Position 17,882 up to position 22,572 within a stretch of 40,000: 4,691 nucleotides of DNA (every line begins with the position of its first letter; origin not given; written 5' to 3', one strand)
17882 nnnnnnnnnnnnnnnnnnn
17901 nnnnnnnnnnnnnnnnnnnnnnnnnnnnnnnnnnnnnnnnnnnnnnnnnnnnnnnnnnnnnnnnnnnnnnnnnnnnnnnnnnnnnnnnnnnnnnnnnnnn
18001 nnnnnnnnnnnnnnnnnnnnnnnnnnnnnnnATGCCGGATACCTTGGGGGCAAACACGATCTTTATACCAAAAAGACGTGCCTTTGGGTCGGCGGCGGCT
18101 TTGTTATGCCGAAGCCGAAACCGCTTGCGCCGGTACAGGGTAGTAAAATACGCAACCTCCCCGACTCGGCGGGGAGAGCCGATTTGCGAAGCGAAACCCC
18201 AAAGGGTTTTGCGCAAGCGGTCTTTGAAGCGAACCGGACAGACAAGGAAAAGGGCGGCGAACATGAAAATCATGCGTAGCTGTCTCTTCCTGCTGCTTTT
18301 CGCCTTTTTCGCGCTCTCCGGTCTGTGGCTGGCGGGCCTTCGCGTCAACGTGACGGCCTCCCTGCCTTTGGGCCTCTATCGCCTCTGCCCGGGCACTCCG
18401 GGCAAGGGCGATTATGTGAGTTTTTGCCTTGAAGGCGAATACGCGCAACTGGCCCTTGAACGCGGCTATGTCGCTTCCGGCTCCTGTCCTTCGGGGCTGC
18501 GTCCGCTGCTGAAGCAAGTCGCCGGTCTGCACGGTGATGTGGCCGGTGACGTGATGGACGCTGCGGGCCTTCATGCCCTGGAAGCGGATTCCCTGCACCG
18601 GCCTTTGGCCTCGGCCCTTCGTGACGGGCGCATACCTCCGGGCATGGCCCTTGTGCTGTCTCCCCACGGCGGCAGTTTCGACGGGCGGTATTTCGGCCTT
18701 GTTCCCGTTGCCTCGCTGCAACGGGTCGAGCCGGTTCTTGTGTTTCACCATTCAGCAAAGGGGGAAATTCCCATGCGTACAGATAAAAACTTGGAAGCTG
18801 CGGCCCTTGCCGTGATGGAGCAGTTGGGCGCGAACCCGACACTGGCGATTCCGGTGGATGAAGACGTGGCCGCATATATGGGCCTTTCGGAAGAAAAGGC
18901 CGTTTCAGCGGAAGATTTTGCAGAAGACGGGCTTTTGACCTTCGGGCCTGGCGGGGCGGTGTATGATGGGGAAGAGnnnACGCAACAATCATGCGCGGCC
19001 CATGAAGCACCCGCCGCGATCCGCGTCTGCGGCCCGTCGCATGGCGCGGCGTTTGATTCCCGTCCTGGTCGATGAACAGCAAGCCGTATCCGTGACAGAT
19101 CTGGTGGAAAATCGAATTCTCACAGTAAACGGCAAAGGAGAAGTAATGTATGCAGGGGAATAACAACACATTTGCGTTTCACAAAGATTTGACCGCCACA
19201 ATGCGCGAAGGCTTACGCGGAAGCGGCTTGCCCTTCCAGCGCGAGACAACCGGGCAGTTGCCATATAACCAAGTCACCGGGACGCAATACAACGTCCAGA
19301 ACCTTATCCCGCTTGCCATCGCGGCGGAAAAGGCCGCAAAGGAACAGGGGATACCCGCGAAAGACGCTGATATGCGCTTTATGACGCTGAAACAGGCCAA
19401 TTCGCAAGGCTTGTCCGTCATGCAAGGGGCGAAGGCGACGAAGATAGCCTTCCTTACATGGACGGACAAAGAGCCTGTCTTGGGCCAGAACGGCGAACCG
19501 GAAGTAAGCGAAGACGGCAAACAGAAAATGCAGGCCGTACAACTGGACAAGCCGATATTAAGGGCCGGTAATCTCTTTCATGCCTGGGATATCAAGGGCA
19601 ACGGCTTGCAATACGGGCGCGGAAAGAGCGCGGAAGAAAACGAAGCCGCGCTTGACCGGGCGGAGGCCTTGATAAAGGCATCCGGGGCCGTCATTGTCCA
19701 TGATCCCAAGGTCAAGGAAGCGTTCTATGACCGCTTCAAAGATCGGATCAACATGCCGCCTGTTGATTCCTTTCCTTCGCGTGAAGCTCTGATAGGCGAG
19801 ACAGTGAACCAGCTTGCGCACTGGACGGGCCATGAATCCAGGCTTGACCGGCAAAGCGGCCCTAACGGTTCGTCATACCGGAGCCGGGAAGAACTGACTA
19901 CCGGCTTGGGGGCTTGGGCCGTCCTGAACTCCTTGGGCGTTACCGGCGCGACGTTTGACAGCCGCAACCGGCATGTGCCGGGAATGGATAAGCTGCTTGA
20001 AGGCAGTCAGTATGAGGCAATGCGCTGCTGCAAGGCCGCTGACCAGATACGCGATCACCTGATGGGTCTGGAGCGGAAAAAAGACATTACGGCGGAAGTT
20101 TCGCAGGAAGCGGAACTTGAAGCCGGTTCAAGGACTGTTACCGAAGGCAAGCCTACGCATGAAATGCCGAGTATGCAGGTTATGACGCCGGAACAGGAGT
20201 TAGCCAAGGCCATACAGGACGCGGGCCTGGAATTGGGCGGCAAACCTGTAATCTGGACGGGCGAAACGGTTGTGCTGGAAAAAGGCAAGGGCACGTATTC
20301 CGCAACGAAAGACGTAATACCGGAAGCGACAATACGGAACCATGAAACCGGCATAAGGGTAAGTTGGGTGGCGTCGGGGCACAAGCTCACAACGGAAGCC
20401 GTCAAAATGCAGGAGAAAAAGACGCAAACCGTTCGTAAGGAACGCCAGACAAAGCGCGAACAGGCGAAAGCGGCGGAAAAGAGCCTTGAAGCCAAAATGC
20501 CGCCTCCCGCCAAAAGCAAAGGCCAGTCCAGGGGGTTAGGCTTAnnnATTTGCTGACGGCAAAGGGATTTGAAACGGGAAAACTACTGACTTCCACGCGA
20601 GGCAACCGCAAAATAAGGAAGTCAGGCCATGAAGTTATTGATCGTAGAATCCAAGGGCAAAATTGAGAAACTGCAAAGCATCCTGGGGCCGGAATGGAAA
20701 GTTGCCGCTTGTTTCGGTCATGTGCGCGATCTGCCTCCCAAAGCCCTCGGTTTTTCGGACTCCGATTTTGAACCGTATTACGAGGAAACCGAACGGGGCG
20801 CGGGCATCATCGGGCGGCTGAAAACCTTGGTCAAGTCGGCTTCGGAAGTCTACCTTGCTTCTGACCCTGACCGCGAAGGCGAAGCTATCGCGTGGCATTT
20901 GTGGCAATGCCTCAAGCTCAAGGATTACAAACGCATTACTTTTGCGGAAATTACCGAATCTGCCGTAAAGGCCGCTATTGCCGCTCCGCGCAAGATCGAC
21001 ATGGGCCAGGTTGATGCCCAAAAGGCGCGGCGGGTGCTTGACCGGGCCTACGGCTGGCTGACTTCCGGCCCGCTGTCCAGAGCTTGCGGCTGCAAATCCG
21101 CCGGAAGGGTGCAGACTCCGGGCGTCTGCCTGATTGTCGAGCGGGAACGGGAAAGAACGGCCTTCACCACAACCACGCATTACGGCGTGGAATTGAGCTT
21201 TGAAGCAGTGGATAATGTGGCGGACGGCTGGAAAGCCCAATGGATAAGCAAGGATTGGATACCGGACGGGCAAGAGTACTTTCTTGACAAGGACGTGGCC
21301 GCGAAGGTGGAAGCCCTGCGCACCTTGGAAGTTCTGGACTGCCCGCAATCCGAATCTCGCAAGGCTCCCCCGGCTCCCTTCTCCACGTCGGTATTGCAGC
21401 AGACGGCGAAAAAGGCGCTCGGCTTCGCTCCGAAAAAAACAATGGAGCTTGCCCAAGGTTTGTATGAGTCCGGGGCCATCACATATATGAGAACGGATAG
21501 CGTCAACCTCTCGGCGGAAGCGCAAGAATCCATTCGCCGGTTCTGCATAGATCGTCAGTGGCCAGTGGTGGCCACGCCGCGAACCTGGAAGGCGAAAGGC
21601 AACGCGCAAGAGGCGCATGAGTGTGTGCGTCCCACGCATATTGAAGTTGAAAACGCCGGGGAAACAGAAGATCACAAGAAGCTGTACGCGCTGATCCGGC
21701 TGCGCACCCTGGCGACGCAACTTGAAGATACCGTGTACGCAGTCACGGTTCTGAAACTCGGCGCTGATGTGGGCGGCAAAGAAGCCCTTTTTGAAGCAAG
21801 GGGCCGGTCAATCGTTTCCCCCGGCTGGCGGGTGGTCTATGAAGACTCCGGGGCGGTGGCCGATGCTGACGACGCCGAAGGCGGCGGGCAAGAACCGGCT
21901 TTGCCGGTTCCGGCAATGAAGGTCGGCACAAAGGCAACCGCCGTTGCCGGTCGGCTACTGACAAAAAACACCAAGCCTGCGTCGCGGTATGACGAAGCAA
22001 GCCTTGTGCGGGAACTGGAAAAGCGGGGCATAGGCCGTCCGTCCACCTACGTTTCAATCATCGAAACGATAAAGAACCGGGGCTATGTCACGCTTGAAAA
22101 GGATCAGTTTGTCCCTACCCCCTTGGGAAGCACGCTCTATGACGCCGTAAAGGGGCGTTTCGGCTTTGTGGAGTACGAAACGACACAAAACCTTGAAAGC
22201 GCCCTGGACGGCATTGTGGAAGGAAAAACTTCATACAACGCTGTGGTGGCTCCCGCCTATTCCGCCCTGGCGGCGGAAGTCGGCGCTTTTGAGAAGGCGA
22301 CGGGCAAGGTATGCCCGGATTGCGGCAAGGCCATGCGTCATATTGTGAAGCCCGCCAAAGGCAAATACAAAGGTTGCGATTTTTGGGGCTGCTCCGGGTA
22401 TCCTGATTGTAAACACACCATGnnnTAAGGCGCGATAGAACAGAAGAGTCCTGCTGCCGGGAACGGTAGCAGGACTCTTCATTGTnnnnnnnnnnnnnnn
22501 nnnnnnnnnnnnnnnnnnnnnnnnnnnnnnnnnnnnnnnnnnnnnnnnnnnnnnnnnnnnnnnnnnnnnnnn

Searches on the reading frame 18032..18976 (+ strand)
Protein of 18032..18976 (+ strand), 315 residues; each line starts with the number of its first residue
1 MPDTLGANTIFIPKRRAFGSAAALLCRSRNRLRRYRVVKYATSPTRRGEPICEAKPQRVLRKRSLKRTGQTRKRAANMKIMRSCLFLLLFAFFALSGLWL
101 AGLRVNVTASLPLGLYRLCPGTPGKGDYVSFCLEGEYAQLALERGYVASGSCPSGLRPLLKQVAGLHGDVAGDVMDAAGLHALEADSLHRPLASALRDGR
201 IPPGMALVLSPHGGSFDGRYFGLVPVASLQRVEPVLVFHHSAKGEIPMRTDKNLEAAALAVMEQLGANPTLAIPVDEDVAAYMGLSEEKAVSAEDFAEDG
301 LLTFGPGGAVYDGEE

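Call 14: search_protein_families(library=pfam, proteins=[window:18032-18976:+], max_evalue=0.001)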
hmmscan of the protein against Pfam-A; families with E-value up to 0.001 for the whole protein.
window:18032-18976:+ (315 aa): 1 family
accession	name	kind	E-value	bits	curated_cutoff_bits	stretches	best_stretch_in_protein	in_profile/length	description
PF10502.14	Peptidase_S26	-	4.1e-06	27.3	22.9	1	80-229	4-159/168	Signal peptidase, peptidase S26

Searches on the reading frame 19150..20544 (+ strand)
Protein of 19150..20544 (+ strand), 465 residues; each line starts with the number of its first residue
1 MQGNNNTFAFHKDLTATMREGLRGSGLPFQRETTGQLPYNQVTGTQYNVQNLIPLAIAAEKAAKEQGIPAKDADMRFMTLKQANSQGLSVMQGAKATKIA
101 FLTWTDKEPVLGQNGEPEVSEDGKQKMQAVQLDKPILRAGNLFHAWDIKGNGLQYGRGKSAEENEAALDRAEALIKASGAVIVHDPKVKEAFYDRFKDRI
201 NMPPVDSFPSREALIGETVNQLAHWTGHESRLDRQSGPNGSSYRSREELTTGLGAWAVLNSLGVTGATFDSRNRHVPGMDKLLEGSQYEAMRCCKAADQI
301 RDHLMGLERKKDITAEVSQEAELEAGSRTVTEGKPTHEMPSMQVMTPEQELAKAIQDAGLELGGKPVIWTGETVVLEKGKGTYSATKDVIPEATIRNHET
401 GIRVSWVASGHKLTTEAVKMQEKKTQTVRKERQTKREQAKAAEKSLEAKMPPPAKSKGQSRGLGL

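Call 14: search_protein_families(library=pfam, proteins=[window:19150-20544:+], max_evalue=0.001)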
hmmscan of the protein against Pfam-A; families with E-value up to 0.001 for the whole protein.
window:19150-20544:+ (465 aa): 2 families
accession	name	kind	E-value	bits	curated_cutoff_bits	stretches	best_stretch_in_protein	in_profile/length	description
PF18818.7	MPTase-PolyVal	-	1.1e-19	71.1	27.5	1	170-268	2-99/126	Zincin-like metallopeptidase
PF08401.16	ArdcN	-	1.1e-11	45.4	22.6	1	13-127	10-111/123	N-terminal domain of anti-restriction factor ArdC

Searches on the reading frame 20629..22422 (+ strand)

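Call 14: search_protein_families(library=pfam, proteins=[window:20629-22422:+], max_evalue=0.001)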
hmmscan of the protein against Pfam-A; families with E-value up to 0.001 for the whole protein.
window:20629-22422:+ (598 aa): 3 families
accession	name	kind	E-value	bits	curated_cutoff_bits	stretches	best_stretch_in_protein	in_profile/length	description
PF01131.25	Topoisom_bac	-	1.2e-95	321.4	35.1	1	123-540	2-410/411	DNA topoisomerase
PF01751.28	Toprim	-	2.4e-16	60.1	23.1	1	3-108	2-96/96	Toprim domain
PF01396.24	Zn_ribbon_Top1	-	9e-05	22.6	32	1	560-597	2-33/39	Topoisomerase DNA binding C4 zinc finger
